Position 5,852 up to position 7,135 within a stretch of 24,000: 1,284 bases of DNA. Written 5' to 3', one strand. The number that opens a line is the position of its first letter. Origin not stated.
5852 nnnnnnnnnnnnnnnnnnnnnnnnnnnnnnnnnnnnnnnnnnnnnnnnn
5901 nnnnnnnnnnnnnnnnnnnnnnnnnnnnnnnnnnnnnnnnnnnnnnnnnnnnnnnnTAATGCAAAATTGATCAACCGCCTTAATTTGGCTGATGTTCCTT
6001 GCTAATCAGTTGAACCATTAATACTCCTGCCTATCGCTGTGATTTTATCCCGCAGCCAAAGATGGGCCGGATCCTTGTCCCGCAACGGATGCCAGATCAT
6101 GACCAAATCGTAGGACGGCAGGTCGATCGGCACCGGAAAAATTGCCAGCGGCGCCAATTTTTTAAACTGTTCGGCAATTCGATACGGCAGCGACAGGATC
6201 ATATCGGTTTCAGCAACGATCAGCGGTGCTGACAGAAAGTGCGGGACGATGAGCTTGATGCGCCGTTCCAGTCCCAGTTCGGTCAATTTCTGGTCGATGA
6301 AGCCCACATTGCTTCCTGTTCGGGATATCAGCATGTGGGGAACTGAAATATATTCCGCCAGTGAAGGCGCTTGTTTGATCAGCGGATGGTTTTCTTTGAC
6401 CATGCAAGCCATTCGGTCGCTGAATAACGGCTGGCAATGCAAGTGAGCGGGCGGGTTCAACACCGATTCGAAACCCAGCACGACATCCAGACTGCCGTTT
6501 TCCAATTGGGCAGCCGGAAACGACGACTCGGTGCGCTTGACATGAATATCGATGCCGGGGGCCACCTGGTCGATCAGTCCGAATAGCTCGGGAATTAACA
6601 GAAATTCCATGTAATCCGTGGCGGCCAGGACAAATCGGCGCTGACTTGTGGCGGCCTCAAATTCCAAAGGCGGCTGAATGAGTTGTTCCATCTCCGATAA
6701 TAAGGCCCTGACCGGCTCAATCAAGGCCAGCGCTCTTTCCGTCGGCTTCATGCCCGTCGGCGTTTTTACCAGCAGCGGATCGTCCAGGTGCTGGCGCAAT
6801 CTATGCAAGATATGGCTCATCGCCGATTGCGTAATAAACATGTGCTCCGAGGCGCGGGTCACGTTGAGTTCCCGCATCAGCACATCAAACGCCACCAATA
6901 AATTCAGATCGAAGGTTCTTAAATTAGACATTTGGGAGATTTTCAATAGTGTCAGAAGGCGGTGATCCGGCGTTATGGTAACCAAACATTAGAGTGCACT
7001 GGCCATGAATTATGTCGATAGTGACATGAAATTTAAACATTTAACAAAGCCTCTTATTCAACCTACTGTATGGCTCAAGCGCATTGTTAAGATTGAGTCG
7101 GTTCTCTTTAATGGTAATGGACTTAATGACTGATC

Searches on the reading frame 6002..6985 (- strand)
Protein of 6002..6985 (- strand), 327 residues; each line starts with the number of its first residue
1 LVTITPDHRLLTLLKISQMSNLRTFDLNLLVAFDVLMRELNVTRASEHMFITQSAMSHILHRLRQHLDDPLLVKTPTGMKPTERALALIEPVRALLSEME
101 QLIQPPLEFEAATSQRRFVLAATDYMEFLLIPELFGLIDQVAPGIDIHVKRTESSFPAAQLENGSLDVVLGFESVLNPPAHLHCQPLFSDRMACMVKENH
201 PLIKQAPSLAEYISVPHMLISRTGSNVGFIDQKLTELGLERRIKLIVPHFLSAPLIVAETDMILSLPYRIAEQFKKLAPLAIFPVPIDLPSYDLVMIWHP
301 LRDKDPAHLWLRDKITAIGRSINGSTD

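Call 4: search_protein_families(library=pfam, proteins=[window:6002-6985:-])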
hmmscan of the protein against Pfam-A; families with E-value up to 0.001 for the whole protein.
window:6002-6985:- (327 aa): 2 families
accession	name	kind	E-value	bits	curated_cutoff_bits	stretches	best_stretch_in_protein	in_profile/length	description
PF03466.25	LysR_substrate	-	1.2e-25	90.5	28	1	114-315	4-204/209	LysR substrate binding domain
PF00126.33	HTH_1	-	5.8e-15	55.4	26.6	1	27-85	1-59/60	Bacterial regulatory helix-turn-helix protein, lysR family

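Call 5: search_protein_families(library=ncbifam, proteins=[window:6002-6985:-])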
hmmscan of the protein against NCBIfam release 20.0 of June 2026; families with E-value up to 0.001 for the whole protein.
window:6002-6985:- (327 aa): 44 families (the best 25 are shown)
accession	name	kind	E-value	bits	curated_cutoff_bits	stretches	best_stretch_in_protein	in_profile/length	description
NF050187.1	TransRegBsrAPseudo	equivalog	3.6e-64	216.8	480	1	20-317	3-297/298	LysR family transcriptional regulator BsrA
NF007063.1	PRK09508.1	equivalog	6.8e-43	147.1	262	1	18-319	8-305/307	transcriptional regulator LeuO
NF045905.1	TransRegLelALeg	equivalog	3.6e-35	121.7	500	1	19-316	1-298/305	LysR family transcriptional regulator LelA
NF007581.0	PRK10216.1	equivalog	4.5e-33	114.7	314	1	21-320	4-316/319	HTH-type transcriptional regulator YidZ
NF047710.1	TransRegCitRGProt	equivalog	3.7e-32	111.8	400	1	18-299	3-280/295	DNA-binding transcriptional repressor CitR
NF008554.1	PRK11482.1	equivalog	4.2e-24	85.1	277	1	20-285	24-282/317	YbeF family transcriptional regulator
TIGR02424.1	TF_pcaQ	equivalog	2.4e-17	62.8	303.8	1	30-240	8-218/300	pca operon transcription factor PcaQ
NF040786.1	LysR_Sec_metab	equivalog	1.4e-14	53.8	250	1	26-206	2-179/298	selenium metabolism-associated LysR family transcriptional regulator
NF008416.0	PRK11242.1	equivalog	3.4e-14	52.9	277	1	39-284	15-259/300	transcriptional regulator CynR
TIGR03339.1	phn_lysR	subfamily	1.2e-12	47.7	341.1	1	30-227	2-193/279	aminoethylphosphonate catabolism associated LysR family transcriptional regulator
TIGR03418.1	chol_sulf_TF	equivalog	1.8e-11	43.6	324.8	1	26-179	2-151/291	choline sulfate utilization transcriptional regulator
NF008239.0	PRK11013.1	equivalog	2.9e-11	42.9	288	1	32-245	11-222/309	LysR family transcriptional regulator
NF008352.0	PRK11139.1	subfamily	2.1e-10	40.2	288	1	27-192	8-165/305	transcriptional regulator GcvA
NF009325.0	PRK12680.1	equivalog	1.1e-09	38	482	1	29-246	8-224/327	LysR family transcriptional regulator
NF052633.1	LysR_TF_PsrA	exception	2.7e-09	36.4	540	1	24-241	4-219/297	L-proline-binding transcription factor PsrA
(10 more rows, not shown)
